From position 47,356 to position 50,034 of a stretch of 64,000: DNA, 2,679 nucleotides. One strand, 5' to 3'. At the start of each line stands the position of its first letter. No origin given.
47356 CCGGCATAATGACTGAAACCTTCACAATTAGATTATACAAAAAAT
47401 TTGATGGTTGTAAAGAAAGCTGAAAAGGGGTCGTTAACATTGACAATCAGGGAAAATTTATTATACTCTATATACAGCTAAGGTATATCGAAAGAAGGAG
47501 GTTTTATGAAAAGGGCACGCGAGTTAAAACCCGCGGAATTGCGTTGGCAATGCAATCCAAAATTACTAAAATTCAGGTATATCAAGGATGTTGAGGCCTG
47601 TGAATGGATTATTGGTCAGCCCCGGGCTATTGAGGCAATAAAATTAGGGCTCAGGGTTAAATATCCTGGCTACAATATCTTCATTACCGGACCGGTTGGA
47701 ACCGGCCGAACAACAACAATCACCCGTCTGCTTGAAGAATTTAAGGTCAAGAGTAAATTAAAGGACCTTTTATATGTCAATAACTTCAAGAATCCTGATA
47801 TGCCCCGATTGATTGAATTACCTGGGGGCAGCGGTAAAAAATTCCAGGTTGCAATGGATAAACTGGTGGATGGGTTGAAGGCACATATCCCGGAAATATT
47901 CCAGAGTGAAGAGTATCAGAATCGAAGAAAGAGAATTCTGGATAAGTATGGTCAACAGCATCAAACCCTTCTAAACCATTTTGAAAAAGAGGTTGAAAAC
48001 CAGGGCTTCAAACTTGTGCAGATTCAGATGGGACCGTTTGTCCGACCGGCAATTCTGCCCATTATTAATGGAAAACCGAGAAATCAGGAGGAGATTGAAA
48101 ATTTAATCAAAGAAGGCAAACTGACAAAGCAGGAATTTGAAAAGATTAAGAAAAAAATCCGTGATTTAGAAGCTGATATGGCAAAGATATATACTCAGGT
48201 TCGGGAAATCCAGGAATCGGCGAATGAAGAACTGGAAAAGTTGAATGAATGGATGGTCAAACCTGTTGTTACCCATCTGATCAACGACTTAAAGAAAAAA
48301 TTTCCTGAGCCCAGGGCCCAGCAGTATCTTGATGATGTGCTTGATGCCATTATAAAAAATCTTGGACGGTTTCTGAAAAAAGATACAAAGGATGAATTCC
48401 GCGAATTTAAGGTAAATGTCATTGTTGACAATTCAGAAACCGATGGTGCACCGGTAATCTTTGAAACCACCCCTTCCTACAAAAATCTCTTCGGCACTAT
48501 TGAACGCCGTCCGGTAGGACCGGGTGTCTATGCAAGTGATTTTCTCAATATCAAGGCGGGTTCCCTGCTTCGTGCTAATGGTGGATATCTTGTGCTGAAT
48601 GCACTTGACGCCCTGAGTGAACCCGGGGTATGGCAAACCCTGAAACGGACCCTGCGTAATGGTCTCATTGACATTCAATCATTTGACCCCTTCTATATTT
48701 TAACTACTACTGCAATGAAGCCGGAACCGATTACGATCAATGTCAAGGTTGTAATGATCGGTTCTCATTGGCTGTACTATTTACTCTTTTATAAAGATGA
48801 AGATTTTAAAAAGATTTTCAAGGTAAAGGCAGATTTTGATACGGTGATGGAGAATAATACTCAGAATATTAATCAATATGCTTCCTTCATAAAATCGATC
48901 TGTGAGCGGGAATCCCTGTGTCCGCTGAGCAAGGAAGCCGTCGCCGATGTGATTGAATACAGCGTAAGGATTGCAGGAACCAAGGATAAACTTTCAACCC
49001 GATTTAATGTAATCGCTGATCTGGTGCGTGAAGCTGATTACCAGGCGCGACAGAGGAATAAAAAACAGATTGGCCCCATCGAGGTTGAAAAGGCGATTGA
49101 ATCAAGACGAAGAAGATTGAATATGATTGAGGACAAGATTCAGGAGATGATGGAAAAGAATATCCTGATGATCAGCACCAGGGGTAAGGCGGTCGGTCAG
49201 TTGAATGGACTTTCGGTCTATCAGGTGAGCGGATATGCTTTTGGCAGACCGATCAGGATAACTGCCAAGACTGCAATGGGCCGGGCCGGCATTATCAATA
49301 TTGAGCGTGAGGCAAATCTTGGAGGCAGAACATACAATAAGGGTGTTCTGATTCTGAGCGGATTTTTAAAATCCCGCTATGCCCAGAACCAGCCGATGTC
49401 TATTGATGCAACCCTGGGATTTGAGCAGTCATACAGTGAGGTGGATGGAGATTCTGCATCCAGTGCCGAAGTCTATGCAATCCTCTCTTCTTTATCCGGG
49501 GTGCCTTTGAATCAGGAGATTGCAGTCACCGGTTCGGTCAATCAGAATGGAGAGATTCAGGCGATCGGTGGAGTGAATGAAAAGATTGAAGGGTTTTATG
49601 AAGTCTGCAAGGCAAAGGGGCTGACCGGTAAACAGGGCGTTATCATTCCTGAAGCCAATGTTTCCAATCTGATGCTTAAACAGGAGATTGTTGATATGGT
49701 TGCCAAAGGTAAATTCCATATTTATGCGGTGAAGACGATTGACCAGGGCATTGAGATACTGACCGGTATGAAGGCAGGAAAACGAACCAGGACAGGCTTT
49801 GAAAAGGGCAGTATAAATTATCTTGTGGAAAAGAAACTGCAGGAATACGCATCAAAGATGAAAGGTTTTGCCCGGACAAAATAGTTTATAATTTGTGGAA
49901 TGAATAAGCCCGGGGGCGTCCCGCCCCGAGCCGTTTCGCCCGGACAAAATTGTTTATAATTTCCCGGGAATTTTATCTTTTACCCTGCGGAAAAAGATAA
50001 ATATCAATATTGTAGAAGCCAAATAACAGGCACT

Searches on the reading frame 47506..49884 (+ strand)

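Call 66: search_protein_families(library=pfam, proteins=[window:47506-49884:+], max_evalue=0.00001)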
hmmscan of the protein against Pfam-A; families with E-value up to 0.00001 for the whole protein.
window:47506-49884:+ (792 aa): 4 families
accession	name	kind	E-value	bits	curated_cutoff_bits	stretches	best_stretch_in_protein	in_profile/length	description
PF13654.12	AAA_32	-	1.4e-47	161.5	21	1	314-445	2-133/133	LonB-like, AAA domain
PF20436.4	LonB_AAA-LID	-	2.3e-23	82.4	22.4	1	473-537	1-65/65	Archaeal LonB, AAA+ ATPase LID domain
PF20437.3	LonC_helical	-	4.8e-13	49.3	24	1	87-120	1-34/34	Lon-like LonC helical domain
PF05362.19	Lon_C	-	1.9e-09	37.8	21.1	1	647-750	108-200/205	Lon protease (S16) C-terminal proteolytic domain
